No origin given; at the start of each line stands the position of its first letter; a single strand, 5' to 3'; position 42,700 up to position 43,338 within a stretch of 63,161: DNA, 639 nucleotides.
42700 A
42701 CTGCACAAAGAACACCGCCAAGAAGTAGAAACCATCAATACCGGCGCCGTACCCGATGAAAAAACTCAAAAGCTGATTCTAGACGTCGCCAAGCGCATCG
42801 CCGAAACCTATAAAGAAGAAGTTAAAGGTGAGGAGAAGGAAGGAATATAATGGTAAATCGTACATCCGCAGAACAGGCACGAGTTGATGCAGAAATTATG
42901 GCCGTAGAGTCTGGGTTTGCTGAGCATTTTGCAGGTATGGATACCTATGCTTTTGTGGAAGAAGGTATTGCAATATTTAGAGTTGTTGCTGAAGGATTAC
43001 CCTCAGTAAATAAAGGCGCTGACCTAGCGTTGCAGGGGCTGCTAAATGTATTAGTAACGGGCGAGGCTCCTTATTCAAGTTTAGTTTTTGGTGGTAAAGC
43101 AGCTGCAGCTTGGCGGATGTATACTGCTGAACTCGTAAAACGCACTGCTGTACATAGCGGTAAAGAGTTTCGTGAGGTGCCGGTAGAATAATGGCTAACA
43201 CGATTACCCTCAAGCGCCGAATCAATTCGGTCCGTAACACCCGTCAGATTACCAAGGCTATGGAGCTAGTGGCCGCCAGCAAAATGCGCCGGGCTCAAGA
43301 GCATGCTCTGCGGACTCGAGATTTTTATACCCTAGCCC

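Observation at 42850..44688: Three compositionally atypical, translationally coupled ORFs lying inside the F1 part of the ATP synthase operon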

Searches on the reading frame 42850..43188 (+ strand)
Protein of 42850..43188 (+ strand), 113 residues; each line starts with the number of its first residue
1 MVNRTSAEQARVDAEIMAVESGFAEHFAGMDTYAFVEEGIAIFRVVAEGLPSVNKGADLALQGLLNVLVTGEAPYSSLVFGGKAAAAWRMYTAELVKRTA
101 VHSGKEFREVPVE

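Call 4: search_protein_families(library=pfam, proteins=[window:42850-43188:+], max_evalue=1)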
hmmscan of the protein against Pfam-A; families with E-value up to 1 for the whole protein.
window:42850-43188:+ (113 aa): 0 families

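Call 5: find_homologous_proteins(query=window:42850-43188:+, max_evalue=0.01)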
Query window:42850-43188:+ (113 aa): 1 proteins with E <= 0.01 among 8 candidates.
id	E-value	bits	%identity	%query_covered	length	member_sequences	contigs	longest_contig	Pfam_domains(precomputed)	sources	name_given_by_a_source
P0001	3.4e-65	235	100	100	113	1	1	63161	-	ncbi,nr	ncbi:MAG: hypothetical protein JWS12_819 [Candidatus Saccharibacteria bacterium]|nr:hypothetical pro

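Call 25: search_protein_representatives(protein=window:42850-43188:+)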
Query: 113 residues. Proteins with E-value up to 0.001 (for the whole library): 12; up to 1e-10: 6; up to 1e-30: 1. The best 12 are listed.
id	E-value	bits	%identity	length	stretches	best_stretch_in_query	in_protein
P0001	1.1e-65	234.8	100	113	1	1-113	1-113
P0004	5.2e-27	110.6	52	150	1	1-112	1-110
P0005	8.4e-26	106.7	50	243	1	2-112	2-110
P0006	1.6e-25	105.8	53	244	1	5-113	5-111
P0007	1.5e-23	99.5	50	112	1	4-112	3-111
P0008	1.9e-15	73.5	45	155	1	14-110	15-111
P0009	1.3e-07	48.3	31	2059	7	15-72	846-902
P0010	2.1e-07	47.7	33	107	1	19-103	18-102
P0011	5.1e-07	46.4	34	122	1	11-99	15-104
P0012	4.6e-06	43.3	47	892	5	27-60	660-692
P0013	2.9e-05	40.8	32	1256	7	40-75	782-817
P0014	1.0e-04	39.0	41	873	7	44-72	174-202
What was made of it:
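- ORF113 family: 8 clusters (call 25).
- Tried and rejected: For ORF113 this was a false negative, corrected by the exhaustive search (call 25).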

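Call 27: predict_structure(protein=window:42850-43188:+)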
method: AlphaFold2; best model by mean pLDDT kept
length: 113 residues; sequences in the alignment: 1
mean_pLDDT: 58.5   pTM: 0.40
mean pLDDT of the five models: 58.5, 49.9, 49.4, 45.0, 43.6
residues with pLDDT >= 90: 0; 70-90: 7; 50-70: 86; < 50: 20
segments of 3 or more residues with pLDDT < 50: 50-55, 74-81, 109-113
pLDDT, mean of each block of 10 residues (from residue 1): 67 63 65 64 57 51 59 48 58 64 55 34
secondary structure, 60 per line:
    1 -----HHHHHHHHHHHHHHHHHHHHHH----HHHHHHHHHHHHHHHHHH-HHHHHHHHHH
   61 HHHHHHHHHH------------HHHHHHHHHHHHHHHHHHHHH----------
elements in order: H6-27 H32-49 H51-70 H83-103

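Call 28: find_encoding_contigs(protein=P0007, flank=5000, max_places=4)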
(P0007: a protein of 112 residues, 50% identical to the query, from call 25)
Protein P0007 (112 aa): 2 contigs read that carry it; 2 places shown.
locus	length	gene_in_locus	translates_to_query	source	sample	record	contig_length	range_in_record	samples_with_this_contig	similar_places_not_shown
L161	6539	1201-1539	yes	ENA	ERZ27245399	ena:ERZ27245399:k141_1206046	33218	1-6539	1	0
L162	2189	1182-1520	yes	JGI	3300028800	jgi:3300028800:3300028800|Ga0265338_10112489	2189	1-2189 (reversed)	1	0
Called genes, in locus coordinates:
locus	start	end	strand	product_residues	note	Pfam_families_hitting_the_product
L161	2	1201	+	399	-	?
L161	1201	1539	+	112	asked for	-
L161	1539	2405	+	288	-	PF00231:ATP-synt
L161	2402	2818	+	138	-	-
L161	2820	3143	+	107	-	-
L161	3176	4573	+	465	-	PF02874:ATP-synt_ab_N, PF00006:ATP-synt_ab, PF22919:ATP-synt_VA_C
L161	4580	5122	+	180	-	-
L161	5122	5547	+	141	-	PF02823:ATP-synt_DE_N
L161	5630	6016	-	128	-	-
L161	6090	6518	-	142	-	-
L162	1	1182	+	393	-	?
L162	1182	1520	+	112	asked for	-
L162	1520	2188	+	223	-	?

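Call 29: find_encoding_contigs(protein=P0006, flank=5000, max_places=4)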
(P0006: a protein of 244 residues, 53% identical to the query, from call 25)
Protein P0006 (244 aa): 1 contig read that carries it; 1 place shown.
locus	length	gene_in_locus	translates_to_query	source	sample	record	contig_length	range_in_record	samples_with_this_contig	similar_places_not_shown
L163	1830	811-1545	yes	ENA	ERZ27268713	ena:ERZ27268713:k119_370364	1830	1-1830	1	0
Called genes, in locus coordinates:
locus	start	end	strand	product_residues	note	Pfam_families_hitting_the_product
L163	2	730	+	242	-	?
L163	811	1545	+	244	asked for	-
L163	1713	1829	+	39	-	?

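Call 32: find_encoding_contigs(protein=P0004, flank=5000, max_places=3)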
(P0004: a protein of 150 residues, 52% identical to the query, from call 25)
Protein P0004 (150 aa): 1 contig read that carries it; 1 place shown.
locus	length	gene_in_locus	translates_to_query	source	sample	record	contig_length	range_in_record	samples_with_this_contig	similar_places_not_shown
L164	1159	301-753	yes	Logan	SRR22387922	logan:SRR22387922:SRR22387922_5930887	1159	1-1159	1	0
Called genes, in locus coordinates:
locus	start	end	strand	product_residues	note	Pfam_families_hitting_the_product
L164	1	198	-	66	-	?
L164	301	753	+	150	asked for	-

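Call 33: find_encoding_contigs(protein=P0005, flank=5000, max_places=3)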
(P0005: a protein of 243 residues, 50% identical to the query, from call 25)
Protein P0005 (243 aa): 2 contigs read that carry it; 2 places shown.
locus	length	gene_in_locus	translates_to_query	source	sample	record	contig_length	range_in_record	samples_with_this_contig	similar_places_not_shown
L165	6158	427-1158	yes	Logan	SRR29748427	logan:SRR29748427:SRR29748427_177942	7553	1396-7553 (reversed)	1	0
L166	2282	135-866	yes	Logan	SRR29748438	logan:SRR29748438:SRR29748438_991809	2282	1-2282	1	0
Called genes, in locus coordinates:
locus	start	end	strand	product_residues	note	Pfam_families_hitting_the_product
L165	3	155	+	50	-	?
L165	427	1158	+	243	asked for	-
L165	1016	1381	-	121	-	-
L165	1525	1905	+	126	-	PF07237:DUF1428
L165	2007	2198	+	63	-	PF18930:DUF5679 (weak)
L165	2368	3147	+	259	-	PF01551:Peptidase_M23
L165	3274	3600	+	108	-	-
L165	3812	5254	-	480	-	PF13567:DUF4131, PF03772:Competence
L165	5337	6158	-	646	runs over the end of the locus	PF00933:Glyco_hydro_3, PF01915:Glyco_hydro_3_C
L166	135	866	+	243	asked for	-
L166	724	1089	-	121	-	-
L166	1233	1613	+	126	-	PF07237:DUF1428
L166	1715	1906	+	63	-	PF18930:DUF5679 (weak)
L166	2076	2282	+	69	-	?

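Call 34: find_encoding_contigs(protein=P0008, flank=5000, max_places=3)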
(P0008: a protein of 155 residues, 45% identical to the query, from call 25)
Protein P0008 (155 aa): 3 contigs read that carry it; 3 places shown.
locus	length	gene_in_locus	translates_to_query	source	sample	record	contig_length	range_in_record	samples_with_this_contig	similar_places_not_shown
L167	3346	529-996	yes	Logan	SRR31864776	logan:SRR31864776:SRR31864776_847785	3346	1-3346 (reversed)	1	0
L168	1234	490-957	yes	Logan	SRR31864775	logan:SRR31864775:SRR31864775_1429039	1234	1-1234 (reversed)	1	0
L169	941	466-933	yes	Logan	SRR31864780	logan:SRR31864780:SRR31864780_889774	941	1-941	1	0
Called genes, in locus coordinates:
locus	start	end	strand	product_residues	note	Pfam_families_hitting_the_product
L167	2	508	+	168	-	?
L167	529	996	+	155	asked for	-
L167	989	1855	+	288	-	PF00231:ATP-synt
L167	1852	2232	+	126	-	-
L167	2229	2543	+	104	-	-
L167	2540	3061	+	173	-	-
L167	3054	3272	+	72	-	-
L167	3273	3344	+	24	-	?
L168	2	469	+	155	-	?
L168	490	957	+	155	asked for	-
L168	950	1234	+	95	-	?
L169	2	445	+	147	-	?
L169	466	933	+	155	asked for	-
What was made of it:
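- It lies between atpA and atpG in the window, L161/L162 and L167-169 (calls 28 and 34).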

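Call 35: search_protein_families(library=pfam, proteins=[P0009, P0012, P0013, P0014, P0005, P0006, P0008], max_evalue=0.01)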
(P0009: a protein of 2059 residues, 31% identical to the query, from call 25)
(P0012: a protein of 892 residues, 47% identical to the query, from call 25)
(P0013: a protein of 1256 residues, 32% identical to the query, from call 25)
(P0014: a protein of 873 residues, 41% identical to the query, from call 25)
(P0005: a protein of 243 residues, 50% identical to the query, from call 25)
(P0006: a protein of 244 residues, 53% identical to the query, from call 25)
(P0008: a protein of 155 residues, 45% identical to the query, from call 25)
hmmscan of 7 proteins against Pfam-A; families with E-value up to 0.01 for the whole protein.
P0009 (2059 aa): 2 families
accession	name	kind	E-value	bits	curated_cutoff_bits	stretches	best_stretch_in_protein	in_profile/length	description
PF18657.6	YDG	-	3.3e-258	835.3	25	15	1079-1162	1-84/85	YDG domain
PF18676.6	MBG_2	-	1.9e-56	189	25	4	1778-1852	1-72/72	MBG domain (YGX type)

P0012 (892 aa): 9 families
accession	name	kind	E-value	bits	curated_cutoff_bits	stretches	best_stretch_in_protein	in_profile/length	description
PF13374.12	TPR_10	-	7.5e-32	108.8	27.5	6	599-633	1-35/42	Tetratricopeptide repeat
PF13424.12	TPR_12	-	1.6e-24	86.4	30.1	7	552-631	1-76/77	Tetratricopeptide repeat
PF07719.23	TPR_2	-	9.7e-12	44.5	27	0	832-862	3-33/34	Tetratricopeptide repeat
PF10963.14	Phage_TAC_10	-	4.2e-08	33.7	25.7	0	709-741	48-80/82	Phage tail assembly chaperone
PF13191.12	AAA_16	-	7.4e-06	27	32.6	1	96-320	1-161/167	AAA ATPase domain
PF23938.1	DUF7273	-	0.0018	18.8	31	0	552-584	11-43/65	Domain of unknown function (DUF7273)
PF07240.16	Turandot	-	0.0028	18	27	0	621-640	9-28/80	Stress-inducible humoral factor Turandot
PF00515.34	TPR_1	-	0.0035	17.5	27.8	0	831-860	2-31/34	Tetratricopeptide repeat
PF02609.21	Exonuc_VII_S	-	0.0037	17.7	24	0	800-821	22-43/52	Exonuclease VII small subunit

P0013 (1256 aa): 16 families
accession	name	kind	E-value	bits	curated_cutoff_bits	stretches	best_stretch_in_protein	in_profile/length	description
PF13646.12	HEAT_2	-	1.3e-89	295.1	27.7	10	735-827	1-88/88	HEAT repeats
PF22724.1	NCAB1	-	4e-44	150.5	27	1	1118-1251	2-139/140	NACHT C-terminal Alpha/Beta 1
PF22730.1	NCC-H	-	1.9e-16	59.9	27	1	1058-1086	1-29/29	NACHT C-terminal Cysteine and Histidine-containing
PF05729.18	NACHT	-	7.8e-13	49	26.7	1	187-348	2-165/167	NACHT domain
PF02985.28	HEAT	-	3.3e-11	42.8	23.5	0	772-795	5-27/31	HEAT repeat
PF03130.22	HEAT_PBS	-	3.8e-07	30.4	20.9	0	784-811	1-26/27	PBS lyase HEAT-like repeat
PF13513.12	HEAT_EZ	-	8e-05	23.5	27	0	632-659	29-55/55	HEAT-like repeat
PF24883.2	NPHP3_N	-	0.00012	22.8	24.8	0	174-215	11-52/164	Nephrocystin 3, N-terminal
PF00005.33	ABC_tran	-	0.00021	22.3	25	1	183-214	9-41/137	ABC transporter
PF13401.12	AAA_22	-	0.00024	21.9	27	1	186-283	6-97/130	AAA domain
PF13191.12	AAA_16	-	0.00052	21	32.6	1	180-213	19-52/167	AAA ATPase domain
PF03308.22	MeaB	-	0.00058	19.4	23.1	1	167-211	14-59/273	Methylmalonyl Co-A mutase-associated GTPase MeaB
PF00004.35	AAA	-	0.00098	20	21.2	0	190-307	3-97/131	ATPase family associated with various cellular activities (AAA)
PF13207.12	AAA_17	-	0.0019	18.9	27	0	192-210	2-20/136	AAA domain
PF01381.28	HTH_3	-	0.0022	18.5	23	0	39-79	14-55/55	Helix-turn-helix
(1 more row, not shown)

P0014 (873 aa): 7 families
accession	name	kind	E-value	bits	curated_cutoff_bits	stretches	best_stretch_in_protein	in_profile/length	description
PF13646.12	HEAT_2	-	7.8e-65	215.6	27.7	7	192-282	2-87/88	HEAT repeats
PF22724.1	NCAB1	-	9.8e-28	97.4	27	1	733-872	1-139/140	NACHT C-terminal Alpha/Beta 1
PF22730.1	NCC-H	-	3.8e-15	55.8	27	1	652-680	1-29/29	NACHT C-terminal Cysteine and Histidine-containing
PF13513.12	HEAT_EZ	-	1.6e-06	29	27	0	206-251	3-55/55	HEAT-like repeat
PF03130.22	HEAT_PBS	-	2.4e-06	27.9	20.9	0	547-573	2-26/27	PBS lyase HEAT-like repeat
PF13054.11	DUF3915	-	9.2e-05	22.8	26.9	0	405-429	38-62/126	Protein of unknown function (DUF3915)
PF22860.2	DUF7017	-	0.00017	22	27.5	1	312-410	7-106/141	Domain of unknown function (DUF7017)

P0005 (243 aa): 0 families

P0006 (244 aa): 0 families

P0008 (155 aa): 0 families

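Call 37: find_encoding_contigs(protein=P0010, flank=5000, max_places=3)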
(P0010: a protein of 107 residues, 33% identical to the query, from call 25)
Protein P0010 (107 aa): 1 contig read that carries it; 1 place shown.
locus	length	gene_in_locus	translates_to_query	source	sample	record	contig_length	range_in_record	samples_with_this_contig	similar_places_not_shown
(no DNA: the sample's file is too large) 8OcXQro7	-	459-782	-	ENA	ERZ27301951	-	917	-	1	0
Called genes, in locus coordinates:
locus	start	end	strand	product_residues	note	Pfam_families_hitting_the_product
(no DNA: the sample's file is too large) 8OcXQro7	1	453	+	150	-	?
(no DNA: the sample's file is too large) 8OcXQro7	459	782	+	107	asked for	-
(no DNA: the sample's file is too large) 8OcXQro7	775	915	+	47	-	?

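Call 38: find_encoding_contigs(protein=P0011, flank=5000, max_places=3)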
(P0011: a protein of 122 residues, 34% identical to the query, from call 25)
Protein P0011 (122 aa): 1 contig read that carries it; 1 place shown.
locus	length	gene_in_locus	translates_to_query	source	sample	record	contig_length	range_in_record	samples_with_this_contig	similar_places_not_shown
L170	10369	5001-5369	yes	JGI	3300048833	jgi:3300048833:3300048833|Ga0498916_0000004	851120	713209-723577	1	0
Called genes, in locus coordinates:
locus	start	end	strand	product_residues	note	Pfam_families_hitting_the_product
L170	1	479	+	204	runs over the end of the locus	PF13207:AAA_17 (weak), PF13238:AAA_18 (weak)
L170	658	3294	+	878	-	PF02739:5_3_exonuc_N, PF01367:5_3_exonuc, PF00476:DNA_pol_A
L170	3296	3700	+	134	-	PF00702:Hydrolase, PF13419:HAD_2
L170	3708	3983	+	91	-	-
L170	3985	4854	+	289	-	PF01149:Fapy_DNA_glyco, PF06831:H2TH, PF06827:zf-FPG_IleRS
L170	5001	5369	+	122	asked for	-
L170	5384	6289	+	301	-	PF21694:DNA_pol3_delta_C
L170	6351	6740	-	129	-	PF01649:Ribosomal_S20p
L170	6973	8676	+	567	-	-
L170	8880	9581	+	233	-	PF01509:TruB_N, PF16198:TruB_C_2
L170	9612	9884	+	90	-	PF00312:Ribosomal_S15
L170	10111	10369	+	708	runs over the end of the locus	PF01138:RNase_PH, PF03725:RNase_PH_C, PF03726:PNPase (weak), PF01138:RNase_PH, PF00013:KH_1, PF22675:KH-I_KHDC4-BBP (faint), PF00575:S1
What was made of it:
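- On F1Fo ATP synthase subunit or known accessory factor: The ORF113 family is also found outside atp operons (calls 33 and 38).
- ORF113-family members are encoded away from atp genes (calls 33 and 38).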

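Call 44: search_protein_families(library=pfam, alignment_id=A1, max_evalue=0.001)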
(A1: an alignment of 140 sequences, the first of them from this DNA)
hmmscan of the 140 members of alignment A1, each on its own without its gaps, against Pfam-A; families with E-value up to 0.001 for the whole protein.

A. member 1, seq(113 aa): 0 families

B. families by the number of members that match (of 140 scanned): 1 family
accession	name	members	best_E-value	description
PF05635.17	23S_rRNA_IVP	1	2.9e-35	23S rRNA-intervening sequence protein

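Call 45: search_protein_families(library=padloc, alignment_id=A1, max_evalue=0.001)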
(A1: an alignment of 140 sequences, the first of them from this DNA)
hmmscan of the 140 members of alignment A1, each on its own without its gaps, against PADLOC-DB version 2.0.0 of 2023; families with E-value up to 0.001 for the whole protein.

A. member 1, seq(113 aa): 0 families

B. families by the number of members that match (of 140 scanned): 0 families

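Call 46: search_protein_families(library=phrogs, alignment_id=A1, max_evalue=0.001)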
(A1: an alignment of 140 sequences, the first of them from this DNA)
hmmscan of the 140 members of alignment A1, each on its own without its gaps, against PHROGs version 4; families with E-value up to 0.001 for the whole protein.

A. member 1, seq(113 aa): 0 families

B. families by the number of members that match (of 140 scanned): 1 family
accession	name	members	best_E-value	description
phrog_3206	-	1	2.1e-11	Avd protein of DGR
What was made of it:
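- There are no hits to 5027 defence-system profiles or to phage protein families (calls 45 and 46).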

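Call 47: search_protein_families(library=ncbifam, alignment_id=A1, max_evalue=0.001)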
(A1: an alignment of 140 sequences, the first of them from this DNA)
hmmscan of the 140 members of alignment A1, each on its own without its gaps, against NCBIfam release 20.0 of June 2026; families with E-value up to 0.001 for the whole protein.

A. member 1, seq(113 aa): 0 families

B. families by the number of members that match (of 140 scanned): 4 families
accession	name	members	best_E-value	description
TIGR02436.1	TIGR02436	1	1.3e-32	four helix bundle protein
NF008911.0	PRK12275.1-2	1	1.2e-26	hypothetical protein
NF008912.0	PRK12275.1-6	1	1.6e-24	hypothetical protein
NF033474.1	DivGenRetAVD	1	0.00011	diversity-generating retroelement protein Avd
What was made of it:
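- On F1Fo ATP synthase subunit or known accessory factor: Pfam and NCBIfam gave none (calls 4 and 47).
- On 23S rRNA IVS protein / Avd family: None of the window ORFs does (calls 44, 46, 47).
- Closest known: 23S rRNA intervening-sequence proteins / Avd-like four-helix-bundle proteins. Different: The window's three ORFs do not match this family (calls 4 and 44-47).
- Only 1 of 140 has any Pfam, PHROGs or NCBIfam hit, and none has a PADLOC hit (calls 44-47). No toxin, antitoxin or DNA-binding domain was found in four profile libraries (calls 4 and 44-47).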

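Call 51: search_solved_structures(query=A2, max_evalue=1)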
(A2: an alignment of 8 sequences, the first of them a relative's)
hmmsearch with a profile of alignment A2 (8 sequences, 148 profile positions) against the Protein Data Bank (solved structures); distinct sequences matched with E-value up to 1: 0.
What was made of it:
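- On F1Fo ATP synthase subunit or known accessory factor: The PDB profile search gave none (call 51).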

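Call 54: predict_structure(alignment_id=A2)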
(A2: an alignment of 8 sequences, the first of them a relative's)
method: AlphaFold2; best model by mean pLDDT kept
length: 113 residues; sequences in the alignment: 8
mean_pLDDT: 75.4   pTM: 0.60
mean pLDDT of the five models: 75.4, 71.4, 68.4, 67.3, 53.5
residues with pLDDT >= 90: 2; 70-90: 83; 50-70: 23; < 50: 5
segments of 3 or more residues with pLDDT < 50: 110-113
pLDDT, mean of each block of 10 residues (from residue 1): 78 82 85 85 67 71 84 69 74 80 65 43
secondary structure, 60 per line:
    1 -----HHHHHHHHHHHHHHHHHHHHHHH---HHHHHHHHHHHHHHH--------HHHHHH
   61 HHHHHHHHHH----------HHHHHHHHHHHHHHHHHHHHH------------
elements in order: H6-28 H32-46 H55-70 H81-101
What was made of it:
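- ORF113 is predicted to be a folded four-helix protein (call 54).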

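Call 57: fold_search(model_id=the predicted structure, library=pdb)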
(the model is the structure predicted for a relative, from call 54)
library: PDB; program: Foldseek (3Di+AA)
matches with E <= 10: 92; with E <= 0.001: 0
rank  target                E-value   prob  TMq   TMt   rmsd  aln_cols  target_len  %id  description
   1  2q69_A                1.2e+00  0.14  0.30  0.32  12.0       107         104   13  Crystal Structure of Nak channel D66N mutant (released 2007-10-02)
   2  9p9b_A                1.6e+00  0.14  0.27  0.10  13.2        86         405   15  Activated GluA4 homotetrameric AMPAR. (released 2026-01-28)
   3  4r7c_C                1.8e+00  0.21  0.29  0.36   9.2        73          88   22  Crystal Structure of CNG mimicking NaK-ETPP mutant cocrystallized with DiMethylammonium (released 2015-07-01)
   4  4r7c_A                1.9e+00  0.20  0.29  0.34   9.2        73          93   22  Crystal Structure of CNG mimicking NaK-ETPP mutant cocrystallized with DiMethylammonium (released 2015-07-01)
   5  7rza_B                2.3e+00  0.11  0.26  0.05  13.2        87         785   15  Structure of the complex of AMPA receptor GluA2 with auxiliary subunit GSG1L bound to agonist quisqualate (released 2021-10-27)
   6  2q67_B                2.3e+00  0.10  0.30  0.32  12.1       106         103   13  Crystal Structure of Nak channel D66A mutant (released 2007-10-02)
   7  2q69_B                2.6e+00  0.09  0.30  0.32  12.1       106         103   13  Crystal Structure of Nak channel D66N mutant (released 2007-10-02)
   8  2q68_B                2.8e+00  0.10  0.30  0.32  12.7       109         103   14  Crystal Structure of Nak channel D66A, S70E double mutants (released 2007-10-02)
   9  3k06_B                2.8e+00  0.08  0.26  0.30  13.6       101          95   16  Crystal Structure of CNG mimicking NaK mutant, NaK-NTPP, K+ complex (released 2011-01-12)
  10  3k0d_A                2.9e+00  0.14  0.29  0.34   9.3        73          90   22  Crystal Structure of CNG mimicking NaK mutant, NaK-ETPP, K+ complex (released 2011-01-12)
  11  2q68_A                2.9e+00  0.10  0.29  0.31  11.3       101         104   17  Crystal Structure of Nak channel D66A, S70E double mutants (released 2007-10-02)
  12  8a7x_B                2.9e+00  0.08  0.26  0.30  13.6       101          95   15  NaK C-DI F92A mutant soaked in Cs+ (released 2023-02-01)
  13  2ahy_A                2.9e+00  0.08  0.29  0.31  13.0       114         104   13  Na+ complex of the NaK Channel (released 2006-02-07)
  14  2q6a_B                3.1e+00  0.08  0.30  0.32  12.8       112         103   14  Crystal Structure of Nak channel D66E mutant (released 2007-10-02)
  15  9j94_A                3.3e+00  0.07  0.26  0.09  11.9        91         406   14  Native GluA1/GluA4-CNIH3 complex in active state (released 2026-03-04)
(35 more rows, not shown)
